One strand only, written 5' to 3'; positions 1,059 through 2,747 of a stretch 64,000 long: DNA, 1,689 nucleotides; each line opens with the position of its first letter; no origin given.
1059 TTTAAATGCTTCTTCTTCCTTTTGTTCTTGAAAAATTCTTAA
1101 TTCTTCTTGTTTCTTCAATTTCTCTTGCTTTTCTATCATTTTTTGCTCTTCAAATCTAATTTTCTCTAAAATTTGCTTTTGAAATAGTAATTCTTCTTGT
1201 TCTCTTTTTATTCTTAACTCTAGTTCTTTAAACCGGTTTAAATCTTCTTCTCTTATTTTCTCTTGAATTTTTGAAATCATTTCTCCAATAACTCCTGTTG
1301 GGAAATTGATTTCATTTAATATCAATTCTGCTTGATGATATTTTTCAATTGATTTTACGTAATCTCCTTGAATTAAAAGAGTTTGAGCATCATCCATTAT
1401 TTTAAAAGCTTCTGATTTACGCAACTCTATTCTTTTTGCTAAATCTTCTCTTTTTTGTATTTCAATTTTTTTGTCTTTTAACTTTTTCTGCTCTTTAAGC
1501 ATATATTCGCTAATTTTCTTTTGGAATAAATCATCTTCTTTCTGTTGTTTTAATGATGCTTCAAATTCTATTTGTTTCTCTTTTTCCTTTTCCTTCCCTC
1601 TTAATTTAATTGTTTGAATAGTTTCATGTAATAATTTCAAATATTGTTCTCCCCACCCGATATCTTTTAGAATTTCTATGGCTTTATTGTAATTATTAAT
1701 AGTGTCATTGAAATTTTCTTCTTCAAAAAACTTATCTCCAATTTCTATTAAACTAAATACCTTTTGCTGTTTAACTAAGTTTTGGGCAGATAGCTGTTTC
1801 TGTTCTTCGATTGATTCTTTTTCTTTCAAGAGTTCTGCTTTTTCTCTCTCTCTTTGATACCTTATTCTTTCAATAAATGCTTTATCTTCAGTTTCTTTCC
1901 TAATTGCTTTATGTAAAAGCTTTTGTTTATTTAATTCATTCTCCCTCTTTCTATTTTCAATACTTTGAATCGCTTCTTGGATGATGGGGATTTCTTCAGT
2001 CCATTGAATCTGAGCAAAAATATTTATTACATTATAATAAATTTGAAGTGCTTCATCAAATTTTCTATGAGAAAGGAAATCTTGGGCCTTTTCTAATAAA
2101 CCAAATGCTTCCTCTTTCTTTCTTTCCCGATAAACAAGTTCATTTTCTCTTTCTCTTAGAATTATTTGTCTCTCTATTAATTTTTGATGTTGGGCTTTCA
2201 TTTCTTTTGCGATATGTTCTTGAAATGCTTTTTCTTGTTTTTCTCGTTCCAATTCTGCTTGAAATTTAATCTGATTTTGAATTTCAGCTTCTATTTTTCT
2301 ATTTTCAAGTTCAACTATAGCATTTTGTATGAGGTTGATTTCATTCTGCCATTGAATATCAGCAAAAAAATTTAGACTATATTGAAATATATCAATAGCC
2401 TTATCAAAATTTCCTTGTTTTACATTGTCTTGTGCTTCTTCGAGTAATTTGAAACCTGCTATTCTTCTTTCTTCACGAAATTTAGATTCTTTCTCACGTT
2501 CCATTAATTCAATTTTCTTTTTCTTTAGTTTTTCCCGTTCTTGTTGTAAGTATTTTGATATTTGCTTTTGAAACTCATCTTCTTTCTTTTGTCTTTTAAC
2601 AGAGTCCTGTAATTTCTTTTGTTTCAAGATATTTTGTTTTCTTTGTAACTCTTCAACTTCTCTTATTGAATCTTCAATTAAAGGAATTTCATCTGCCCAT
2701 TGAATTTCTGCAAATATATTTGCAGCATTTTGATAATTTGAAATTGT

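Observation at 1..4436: Unlisted giant gene: at least 13 tandem repeats of about 115 aa, each an MIT/TPR-like helical module plus conserved coiled-coil linker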

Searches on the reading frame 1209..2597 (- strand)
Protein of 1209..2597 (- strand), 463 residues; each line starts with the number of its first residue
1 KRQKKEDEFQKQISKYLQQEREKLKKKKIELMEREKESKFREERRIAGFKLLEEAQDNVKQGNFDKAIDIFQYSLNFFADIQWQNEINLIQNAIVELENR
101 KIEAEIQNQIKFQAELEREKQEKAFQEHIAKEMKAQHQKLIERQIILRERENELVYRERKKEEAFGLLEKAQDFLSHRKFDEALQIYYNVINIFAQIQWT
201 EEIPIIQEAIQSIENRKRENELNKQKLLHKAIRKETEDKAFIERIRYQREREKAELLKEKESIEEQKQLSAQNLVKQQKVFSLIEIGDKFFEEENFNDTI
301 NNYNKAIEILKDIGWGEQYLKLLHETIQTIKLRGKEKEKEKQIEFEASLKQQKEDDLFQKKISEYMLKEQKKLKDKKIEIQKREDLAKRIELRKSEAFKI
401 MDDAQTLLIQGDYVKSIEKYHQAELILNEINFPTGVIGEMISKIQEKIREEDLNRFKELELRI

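Call 31: predict_structure(alignment_id=A1)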
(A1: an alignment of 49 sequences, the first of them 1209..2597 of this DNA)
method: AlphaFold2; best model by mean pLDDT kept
length: 463 residues; sequences in the alignment: 49
mean_pLDDT: 82.7   pTM: 0.30
mean pLDDT of the five models: 82.7, 82.3, 80.9, 80.0, 78.1
residues with pLDDT >= 90: 70; 70-90: 359; 50-70: 19; < 50: 15
segments of 3 or more residues with pLDDT < 50: 259-271
pLDDT, mean of each block of 10 residues (from residue 1): 62 74 78 80 81 85 84 82 79 84 83 86 87 88 86 89 92 89 92 89 89 89 86 82 76 57 41 69 84 83 86 79 85 82 84 85 86 86 86 90 89 92 91 86 89 84 78
secondary structure, 60 per line:
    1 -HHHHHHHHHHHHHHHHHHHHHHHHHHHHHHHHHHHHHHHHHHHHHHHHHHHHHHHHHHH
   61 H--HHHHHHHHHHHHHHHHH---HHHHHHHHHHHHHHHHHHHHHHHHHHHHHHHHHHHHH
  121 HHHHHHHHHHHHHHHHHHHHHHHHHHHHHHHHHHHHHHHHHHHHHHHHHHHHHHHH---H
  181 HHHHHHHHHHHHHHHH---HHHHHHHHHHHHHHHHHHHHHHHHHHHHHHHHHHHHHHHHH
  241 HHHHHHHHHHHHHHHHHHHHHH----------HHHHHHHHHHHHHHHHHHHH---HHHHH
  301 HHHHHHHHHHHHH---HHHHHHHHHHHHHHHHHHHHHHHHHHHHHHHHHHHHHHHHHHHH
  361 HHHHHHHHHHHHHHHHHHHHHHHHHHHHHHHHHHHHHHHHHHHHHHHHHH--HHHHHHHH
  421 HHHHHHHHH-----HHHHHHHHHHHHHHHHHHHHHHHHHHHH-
elements in order: H2-61 H64-80 H84-176 H180-196 H200-262 H273-292 H296-313 H317-410 H413-429 H435-462
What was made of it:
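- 1209..2597 (-): Super-repeat copy 1, units 7-10 (aa 614-1076). This is the segment modelled with AlphaFold. Call 31 (pLDDT 82.7; 93-residue continuous helices).
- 1785..1823 (-): Predicted break or hinge in the connector before node 9 (aa 872-884, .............). The equivalent stretch in unit 13 is at 396-434. Call 31 (pLDDT below 50 and non-helical at model residues 259-271).
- On Tetratricopeptide repeat (TPR clan): AlphaFold shows isolated nodes joined by 93-residue helices (call 31).
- On Spectrin repeat (PF00435): Helices 84-176 and 317-410 of the four-unit model each span helix 3, the connector and the next helix 1 (call 31).
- The four-unit model has pLDDT 82.7 and 93-residue continuous helices (call 31). 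A continuous helix links successive three-helix bundles, as in spectrin (call 31).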

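Call 34: fold_search(model_id=the predicted structure, library=pdb)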
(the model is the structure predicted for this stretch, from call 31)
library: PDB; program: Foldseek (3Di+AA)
matches with E <= 10: 540; with E <= 0.001: 0
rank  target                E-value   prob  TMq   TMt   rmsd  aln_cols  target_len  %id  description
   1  9y6s_6y               8.8e-03  0.99  0.14  0.17  51.4       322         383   11  96-nm repeat of the Leishmania tarentolae doublet microtubule (released 2025-12-17)
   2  4wne_A                1.9e-02  0.84  0.12  0.17  57.6       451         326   10  Crystal structure of the TPR domain of LGN in complex with Frmpd4/Preso1 at 2.0 Angstrom resolution (released 2015-09-16)
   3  7kw7_E                2.9e-02  0.72  0.11  0.14  58.1       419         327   11  Atomic cryoEM structure of Hsp90-Hsp70-Hop-GR (released 2021-12-08)
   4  4g2v_A                4.5e-02  0.84  0.13  0.18  58.7       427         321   10  Structure complex of LGN binding with FRMPD1 (released 2013-01-23)
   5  8glv_Lf               4.8e-02  0.90  0.14  0.16  49.5       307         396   13  96-nm repeat unit of doublet microtubules from Chlamydomonas reinhardtii flagella (released 2023-05-31)
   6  4p1n_B                5.3e-02  0.84  0.12  0.22  29.0       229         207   14  Crystal structure of Atg1-Atg13 complex (released 2014-05-07)
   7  5a7d_F                5.6e-02  0.63  0.13  0.17  56.7       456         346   10  Tetrameric assembly of LGN with Inscuteable (released 2016-08-03)
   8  7t7t_A                5.6e-02  0.47  0.12  0.12  52.8       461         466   15  Structure of TSK/BRU1 bound to histone H3.1 (released 2022-03-30)
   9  4a1s_A                5.9e-02  0.63  0.12  0.16  59.2       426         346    9  Crystallographic structure of the Pins:Insc complex (released 2012-03-28)
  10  2y4t_A                6.2e-02  0.54  0.13  0.14  58.7       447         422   12  Crystal structure of the human co-chaperone P58(IPK) (released 2011-08-10)
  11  5a7d_H                7.2e-02  0.51  0.12  0.16  59.1       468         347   10  Tetrameric assembly of LGN with Inscuteable (released 2016-08-03)
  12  5a7d_B                7.6e-02  0.57  0.13  0.16  54.2       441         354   10  Tetrameric assembly of LGN with Inscuteable (released 2016-08-03)
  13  9ojz_L                8.0e-02  0.90  0.13  0.21  40.9       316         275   14  21bin20S complex (NSF-alphaSNAP-2:1 syntaxin-1a:SNAP-25), non-hydrolyzing, class 5 (released 2025-08-06)
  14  3sf4_C                8.0e-02  0.63  0.13  0.17  57.5       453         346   10  Crystal structure of the complex between the conserved cell polarity proteins Inscuteable and LGN (released 2011-11-23)
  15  4wnd_A                8.0e-02  0.54  0.12  0.17  57.1       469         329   11  Crystal structure of the TPR domain of LGN in complex with Frmpd4/Preso1 at 1.5 Angstrom resolution (released 2015-09-16)
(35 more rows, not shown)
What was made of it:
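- On Tetratricopeptide repeat (TPR clan): TM-scores to TPR solenoids are 0.09-0.14 (call 34).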

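Call 37: find_related_loci(query=A1, collection=genome_contigs, flank=3000)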
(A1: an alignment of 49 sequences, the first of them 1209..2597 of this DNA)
Query A1 (463 aa) in genome_contigs; peptide patterns used: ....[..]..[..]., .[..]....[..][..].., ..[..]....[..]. (x = any residue, [..] = any of these).
160 stretches matched a pattern; 113 encode a relative of the query (tblastn E <= 1e-3); the best 80 are kept; 78 distinct loci.
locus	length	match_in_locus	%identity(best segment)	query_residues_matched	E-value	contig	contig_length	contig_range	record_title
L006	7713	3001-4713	91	1-463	0e+0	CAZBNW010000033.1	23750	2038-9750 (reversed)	MAG TPA_asm: uncultured archaeon isolate SRP239594_co1_47 genome assembly, contig: NODE_714_length_23750_cov_155.443849,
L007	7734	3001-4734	80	2-463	0e+0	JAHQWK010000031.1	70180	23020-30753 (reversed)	MAG: Promethearchaeia archaeon isolate ABR05 NODE_98_length_70180_cov_9, whole genome shotgun sequence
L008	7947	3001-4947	75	2-463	0e+0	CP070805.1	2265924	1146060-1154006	MAG: Promethearchaeota archaeon isolate bin132 chromosome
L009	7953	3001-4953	74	2-462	0e+0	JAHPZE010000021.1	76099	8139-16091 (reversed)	MAG: Promethearchaeota archaeon isolate LW40_87 NODE_603_length_76099_cov_73.086384, whole genome shotgun sequence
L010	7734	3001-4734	73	2-463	0e+0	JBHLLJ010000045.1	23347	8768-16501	MAG: Candidatus Hermodarchaeota archaeon isolate DZ1M.436 DZ1M.436@7436, whole genome shotgun sequence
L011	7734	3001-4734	73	2-463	0e+0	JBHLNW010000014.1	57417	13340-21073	MAG: Promethearchaeota archaeon isolate DZ2S.393 DZ2S.393@1322, whole genome shotgun sequence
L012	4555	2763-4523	72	2-462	0e+0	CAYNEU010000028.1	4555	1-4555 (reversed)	MAG TPA_asm: uncultured archaeon isolate SRP185410_co1_442 genome assembly, contig: k141_1329116, whole genome shotgun s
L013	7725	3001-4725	74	2-460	0e+0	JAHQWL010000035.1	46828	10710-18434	MAG: Promethearchaeia archaeon isolate ABR06 NODE_175_length_46828_cov_13, whole genome shotgun sequence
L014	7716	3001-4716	74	2-463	0e+0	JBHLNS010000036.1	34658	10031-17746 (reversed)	MAG: Promethearchaeota archaeon isolate DZ2S.372 DZ2S.372@3382, whole genome shotgun sequence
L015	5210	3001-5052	74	2-463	0e+0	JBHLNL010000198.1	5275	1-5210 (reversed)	MAG: Promethearchaeota archaeon isolate DZ2S.275 DZ2S.275@67147, whole genome shotgun sequence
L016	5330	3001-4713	71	2-463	0e+0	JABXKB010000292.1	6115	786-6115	MAG: Promethearchaeota archaeon isolate Hel_238_bin13 contig-145_35111, whole genome shotgun sequence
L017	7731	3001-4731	72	2-462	0e+0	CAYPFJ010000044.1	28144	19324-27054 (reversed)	MAG TPA_asm: uncultured archaeon isolate SRP185410_co2_266 genome assembly, contig: NODE_1798_length_28144_cov_9.684289,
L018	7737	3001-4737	75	1-463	0e+0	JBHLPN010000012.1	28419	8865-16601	MAG: Promethearchaeota archaeon isolate H2M.194 H2M.194@1061, whole genome shotgun sequence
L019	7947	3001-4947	73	2-463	0e+0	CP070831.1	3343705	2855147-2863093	MAG: Promethearchaeota archaeon isolate bin108 chromosome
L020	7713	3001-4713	70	3-463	0e+0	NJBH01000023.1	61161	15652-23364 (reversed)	MAG: Promethearchaeota archaeon Loki_b32 273, whole genome shotgun sequence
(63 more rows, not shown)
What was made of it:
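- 113 matching stretches were found among GTDB species genomes; the 80 kept form 78 loci, nearly all titled Promethearchaeota/Promethearchaeia or 'uncultured archaeon' (call 37).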

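Call 66: search_protein_representatives(protein=window:1209-2597:-)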
Query: 463 residues. Proteins with E-value up to 0.001 (for the whole library): 133; up to 1e-10: 72; up to 1e-30: 37. The best 133 are listed.
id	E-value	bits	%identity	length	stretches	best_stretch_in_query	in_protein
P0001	0.0e+00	1397.6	48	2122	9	1-463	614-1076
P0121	0.0e+00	1036.9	34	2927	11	1-457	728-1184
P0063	4.7e-298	1004.1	44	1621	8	1-462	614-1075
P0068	9.6e-296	996.5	38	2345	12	2-462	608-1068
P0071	5.9e-277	934.7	36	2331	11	2-462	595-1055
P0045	1.1e-269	910.7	49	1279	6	2-462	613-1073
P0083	5.0e-238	806.5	34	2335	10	4-458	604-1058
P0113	3.4e-218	741.1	35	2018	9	1-461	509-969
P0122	2.8e-216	734.8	36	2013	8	1-462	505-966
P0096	1.3e-196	670.1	40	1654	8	1-461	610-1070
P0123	2.8e-183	626.1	38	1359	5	2-463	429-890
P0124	1.1e-151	522.1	33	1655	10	76-458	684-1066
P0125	3.6e-143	494.0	32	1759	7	115-458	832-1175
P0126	2.2e-134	465.1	53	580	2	1-384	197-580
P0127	4.0e-116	405.0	35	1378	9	2-139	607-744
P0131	2.6e-62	227.8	32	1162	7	2-203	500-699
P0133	1.4e-59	218.8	30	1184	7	3-202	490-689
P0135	1.1e-56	209.2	30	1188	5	148-455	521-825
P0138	5.3e-53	197.1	33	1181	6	1-152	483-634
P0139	6.7e-51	190.2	29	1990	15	2-341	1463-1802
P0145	9.3e-39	150.2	29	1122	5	33-258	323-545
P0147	6.3e-35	137.6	25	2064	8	4-351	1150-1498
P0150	7.7e-30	120.8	29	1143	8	35-343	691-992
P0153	1.8e-26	109.7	26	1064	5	22-405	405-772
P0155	4.6e-26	108.4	26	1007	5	13-458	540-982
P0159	1.7e-20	90.1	26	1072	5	32-409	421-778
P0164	1.7e-17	80.1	28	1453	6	16-319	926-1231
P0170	1.2e-14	70.8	27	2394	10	51-386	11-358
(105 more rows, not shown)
